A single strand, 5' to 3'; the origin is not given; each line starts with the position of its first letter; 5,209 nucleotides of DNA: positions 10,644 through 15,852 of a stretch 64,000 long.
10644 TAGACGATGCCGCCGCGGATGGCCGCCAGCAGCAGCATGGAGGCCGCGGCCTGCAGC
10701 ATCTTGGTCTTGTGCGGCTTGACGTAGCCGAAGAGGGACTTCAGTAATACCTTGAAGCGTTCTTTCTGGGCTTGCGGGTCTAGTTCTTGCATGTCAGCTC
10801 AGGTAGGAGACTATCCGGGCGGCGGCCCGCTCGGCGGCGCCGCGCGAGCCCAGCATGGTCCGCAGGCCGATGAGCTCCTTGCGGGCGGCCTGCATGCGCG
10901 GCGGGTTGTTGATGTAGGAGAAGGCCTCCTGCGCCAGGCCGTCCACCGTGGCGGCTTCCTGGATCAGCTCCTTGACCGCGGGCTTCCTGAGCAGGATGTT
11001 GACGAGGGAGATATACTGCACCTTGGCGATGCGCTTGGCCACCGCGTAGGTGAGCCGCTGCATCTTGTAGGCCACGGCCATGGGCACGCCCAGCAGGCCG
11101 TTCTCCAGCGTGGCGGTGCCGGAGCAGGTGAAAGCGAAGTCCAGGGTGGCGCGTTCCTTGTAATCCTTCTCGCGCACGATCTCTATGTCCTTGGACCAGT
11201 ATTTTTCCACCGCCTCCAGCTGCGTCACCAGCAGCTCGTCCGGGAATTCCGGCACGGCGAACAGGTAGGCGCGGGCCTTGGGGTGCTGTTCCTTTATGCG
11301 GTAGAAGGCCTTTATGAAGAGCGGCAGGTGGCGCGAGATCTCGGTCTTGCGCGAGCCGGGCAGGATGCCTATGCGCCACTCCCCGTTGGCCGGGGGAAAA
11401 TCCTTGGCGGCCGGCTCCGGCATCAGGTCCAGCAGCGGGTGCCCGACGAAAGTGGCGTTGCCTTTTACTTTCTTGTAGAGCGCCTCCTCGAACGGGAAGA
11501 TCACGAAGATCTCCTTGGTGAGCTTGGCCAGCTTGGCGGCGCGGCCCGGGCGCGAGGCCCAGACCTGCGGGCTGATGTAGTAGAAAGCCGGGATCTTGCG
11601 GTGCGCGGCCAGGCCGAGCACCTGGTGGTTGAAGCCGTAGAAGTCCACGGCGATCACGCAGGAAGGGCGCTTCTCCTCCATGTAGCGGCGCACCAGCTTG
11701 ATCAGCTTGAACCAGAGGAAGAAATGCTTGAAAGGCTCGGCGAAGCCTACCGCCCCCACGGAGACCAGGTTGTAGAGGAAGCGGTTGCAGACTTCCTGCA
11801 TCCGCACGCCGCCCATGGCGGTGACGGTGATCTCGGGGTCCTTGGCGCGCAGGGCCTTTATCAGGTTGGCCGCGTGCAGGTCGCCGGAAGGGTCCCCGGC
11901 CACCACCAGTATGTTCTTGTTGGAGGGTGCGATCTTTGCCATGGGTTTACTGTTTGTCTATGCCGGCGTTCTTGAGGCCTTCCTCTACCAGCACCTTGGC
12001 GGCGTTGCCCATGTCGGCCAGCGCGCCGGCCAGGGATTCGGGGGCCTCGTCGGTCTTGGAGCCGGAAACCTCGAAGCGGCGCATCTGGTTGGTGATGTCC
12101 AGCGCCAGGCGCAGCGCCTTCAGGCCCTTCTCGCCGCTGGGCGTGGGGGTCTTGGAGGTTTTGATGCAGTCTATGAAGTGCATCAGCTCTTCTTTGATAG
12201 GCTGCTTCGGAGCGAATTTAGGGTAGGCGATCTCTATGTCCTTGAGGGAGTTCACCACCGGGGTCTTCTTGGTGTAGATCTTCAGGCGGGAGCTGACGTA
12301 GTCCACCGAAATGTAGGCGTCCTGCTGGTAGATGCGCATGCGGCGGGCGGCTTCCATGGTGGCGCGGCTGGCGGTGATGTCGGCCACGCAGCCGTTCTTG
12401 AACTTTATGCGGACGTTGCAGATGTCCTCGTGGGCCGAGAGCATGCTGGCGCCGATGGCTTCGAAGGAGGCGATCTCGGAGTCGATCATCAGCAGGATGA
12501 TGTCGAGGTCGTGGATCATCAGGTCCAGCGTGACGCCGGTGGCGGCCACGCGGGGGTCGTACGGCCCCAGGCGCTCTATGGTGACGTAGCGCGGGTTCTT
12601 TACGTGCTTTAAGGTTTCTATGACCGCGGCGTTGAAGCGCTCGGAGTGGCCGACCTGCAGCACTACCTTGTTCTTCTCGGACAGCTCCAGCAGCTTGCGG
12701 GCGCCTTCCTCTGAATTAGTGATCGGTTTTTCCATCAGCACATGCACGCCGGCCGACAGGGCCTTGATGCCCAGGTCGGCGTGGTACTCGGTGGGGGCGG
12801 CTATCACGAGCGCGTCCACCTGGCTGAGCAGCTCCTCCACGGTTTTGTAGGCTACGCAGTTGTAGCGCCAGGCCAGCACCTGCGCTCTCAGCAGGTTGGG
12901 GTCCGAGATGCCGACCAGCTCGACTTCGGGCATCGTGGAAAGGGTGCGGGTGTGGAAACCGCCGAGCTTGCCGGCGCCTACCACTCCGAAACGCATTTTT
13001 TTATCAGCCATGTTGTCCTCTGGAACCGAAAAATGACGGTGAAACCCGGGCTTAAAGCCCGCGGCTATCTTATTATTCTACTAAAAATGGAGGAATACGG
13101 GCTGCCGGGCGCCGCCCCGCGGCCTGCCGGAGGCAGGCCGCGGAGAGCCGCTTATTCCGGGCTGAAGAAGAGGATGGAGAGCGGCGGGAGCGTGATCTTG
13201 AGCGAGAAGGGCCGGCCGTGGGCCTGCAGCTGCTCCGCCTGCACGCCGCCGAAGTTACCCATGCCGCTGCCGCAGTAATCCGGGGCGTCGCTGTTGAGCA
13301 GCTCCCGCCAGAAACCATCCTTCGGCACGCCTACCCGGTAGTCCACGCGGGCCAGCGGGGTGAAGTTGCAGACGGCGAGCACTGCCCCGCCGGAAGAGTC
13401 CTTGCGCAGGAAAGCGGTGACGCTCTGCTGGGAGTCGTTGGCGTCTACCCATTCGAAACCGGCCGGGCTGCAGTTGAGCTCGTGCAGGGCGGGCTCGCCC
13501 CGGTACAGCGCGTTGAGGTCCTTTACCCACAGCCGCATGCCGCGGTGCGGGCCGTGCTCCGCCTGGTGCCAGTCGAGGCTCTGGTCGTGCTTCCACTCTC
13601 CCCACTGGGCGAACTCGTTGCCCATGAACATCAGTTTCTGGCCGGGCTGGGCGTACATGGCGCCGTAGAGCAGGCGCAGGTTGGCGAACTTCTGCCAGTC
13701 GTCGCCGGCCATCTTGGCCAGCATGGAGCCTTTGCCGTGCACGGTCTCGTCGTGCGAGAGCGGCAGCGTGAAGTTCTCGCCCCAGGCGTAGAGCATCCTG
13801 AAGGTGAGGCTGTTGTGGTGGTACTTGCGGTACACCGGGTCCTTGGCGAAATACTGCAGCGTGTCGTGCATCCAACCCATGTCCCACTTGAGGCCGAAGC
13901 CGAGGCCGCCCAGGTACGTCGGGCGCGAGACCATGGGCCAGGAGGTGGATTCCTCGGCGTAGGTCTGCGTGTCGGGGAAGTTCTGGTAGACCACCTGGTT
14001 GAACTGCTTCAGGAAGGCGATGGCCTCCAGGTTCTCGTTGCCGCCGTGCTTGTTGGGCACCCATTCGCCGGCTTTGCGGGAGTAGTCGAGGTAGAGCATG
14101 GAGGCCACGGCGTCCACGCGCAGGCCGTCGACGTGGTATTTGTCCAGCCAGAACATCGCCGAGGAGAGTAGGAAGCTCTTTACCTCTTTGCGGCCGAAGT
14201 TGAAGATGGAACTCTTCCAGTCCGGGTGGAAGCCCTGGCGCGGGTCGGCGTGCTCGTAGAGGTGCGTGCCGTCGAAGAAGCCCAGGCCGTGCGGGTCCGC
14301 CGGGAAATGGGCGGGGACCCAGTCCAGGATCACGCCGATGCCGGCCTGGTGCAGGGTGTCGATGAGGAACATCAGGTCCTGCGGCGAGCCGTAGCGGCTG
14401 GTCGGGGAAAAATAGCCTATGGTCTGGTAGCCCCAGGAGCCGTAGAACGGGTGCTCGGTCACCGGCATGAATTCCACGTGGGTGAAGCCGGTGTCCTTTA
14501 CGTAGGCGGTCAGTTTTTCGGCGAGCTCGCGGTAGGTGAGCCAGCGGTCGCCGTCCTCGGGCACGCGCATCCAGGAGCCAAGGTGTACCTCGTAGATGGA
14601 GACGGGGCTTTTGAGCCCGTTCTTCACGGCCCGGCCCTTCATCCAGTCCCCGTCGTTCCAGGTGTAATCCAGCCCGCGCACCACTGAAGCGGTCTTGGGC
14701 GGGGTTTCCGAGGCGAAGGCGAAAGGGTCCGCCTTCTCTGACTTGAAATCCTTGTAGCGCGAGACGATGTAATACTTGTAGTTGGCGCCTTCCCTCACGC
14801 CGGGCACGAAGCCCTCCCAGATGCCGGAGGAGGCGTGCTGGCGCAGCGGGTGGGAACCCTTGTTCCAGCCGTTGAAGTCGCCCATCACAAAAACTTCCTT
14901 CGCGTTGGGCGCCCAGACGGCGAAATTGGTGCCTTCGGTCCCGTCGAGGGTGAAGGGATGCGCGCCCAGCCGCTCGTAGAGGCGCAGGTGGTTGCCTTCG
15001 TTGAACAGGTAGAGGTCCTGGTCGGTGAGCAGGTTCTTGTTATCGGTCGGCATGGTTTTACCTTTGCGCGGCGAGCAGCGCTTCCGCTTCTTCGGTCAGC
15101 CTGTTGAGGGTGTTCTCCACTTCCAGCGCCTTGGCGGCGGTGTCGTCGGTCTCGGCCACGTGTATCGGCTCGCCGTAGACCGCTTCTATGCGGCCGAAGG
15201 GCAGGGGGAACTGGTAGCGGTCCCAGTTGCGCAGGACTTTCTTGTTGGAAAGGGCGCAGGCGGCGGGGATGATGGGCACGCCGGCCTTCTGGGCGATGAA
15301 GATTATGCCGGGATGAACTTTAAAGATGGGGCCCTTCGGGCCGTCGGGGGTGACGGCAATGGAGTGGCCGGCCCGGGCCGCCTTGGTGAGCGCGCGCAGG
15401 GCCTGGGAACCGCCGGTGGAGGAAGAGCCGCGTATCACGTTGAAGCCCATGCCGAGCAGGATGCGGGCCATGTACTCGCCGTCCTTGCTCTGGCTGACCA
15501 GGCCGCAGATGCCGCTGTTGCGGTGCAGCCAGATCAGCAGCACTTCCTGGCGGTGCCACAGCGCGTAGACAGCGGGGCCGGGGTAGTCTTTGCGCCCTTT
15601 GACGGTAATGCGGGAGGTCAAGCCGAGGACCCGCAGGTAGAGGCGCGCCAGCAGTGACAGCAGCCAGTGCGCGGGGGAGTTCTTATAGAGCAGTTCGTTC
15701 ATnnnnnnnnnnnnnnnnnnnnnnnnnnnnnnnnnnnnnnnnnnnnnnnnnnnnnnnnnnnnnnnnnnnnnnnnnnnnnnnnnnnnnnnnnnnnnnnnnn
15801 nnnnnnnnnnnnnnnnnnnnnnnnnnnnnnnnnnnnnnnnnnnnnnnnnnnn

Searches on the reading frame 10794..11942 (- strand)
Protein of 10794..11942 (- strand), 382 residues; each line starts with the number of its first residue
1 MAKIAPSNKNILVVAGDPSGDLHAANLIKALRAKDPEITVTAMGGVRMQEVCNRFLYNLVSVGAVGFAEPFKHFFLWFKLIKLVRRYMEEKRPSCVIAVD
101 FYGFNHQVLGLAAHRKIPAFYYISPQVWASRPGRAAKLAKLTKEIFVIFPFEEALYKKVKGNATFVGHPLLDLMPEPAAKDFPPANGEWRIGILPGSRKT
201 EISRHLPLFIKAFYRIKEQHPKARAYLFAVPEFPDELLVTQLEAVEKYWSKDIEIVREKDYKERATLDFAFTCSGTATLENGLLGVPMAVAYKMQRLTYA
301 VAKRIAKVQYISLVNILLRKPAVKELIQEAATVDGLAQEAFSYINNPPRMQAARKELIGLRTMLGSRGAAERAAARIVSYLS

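Call 65: search_protein_families(library=pfam, proteins=[window:10794-11942:-], max_evalue=0.00001)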
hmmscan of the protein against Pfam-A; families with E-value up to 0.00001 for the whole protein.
window:10794-11942:- (382 aa): 1 family
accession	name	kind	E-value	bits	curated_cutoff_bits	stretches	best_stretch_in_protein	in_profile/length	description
PF02684.21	LpxB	-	2.5e-80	270.6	22.6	1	11-355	1-349/374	Lipid-A-disaccharide synthetase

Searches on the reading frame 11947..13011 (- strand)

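Call 65: search_protein_families(library=pfam, proteins=[window:11947-13011:-], max_evalue=0.00001)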
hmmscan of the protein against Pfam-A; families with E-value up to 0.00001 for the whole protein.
window:11947-13011:- (354 aa): 4 families
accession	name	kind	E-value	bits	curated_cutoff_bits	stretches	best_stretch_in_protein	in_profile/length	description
PF01408.29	GFO_IDH_MocA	-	1.4e-27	97.2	24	1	6-122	1-120/120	Oxidoreductase family, NAD-binding Rossmann fold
PF22725.1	GFO_IDH_MocA_C3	-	5.5e-10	39.7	27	1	153-231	39-120/124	GFO/IDH/MocA C-terminal domain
PF03447.22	NAD_binding_3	-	2e-09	38.6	24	1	12-116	1-111/116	Homoserine dehydrogenase, NAD binding domain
PF02894.22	GFO_IDH_MocA_C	-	2.5e-06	27.9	22.9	1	154-310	36-210/218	Oxidoreductase family, C-terminal alpha/beta domain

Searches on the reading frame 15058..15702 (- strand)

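Call 77: search_protein_families(library=pfam, proteins=[window:15058-15702:-], max_evalue=0.001)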
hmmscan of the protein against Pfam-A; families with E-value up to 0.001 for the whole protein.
window:15058-15702:- (214 aa): 1 family
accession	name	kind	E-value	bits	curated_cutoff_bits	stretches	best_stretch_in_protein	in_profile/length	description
PF04028.18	DUF374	-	1.5e-26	92.2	26.8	1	58-125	1-68/69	Domain of unknown function (DUF374)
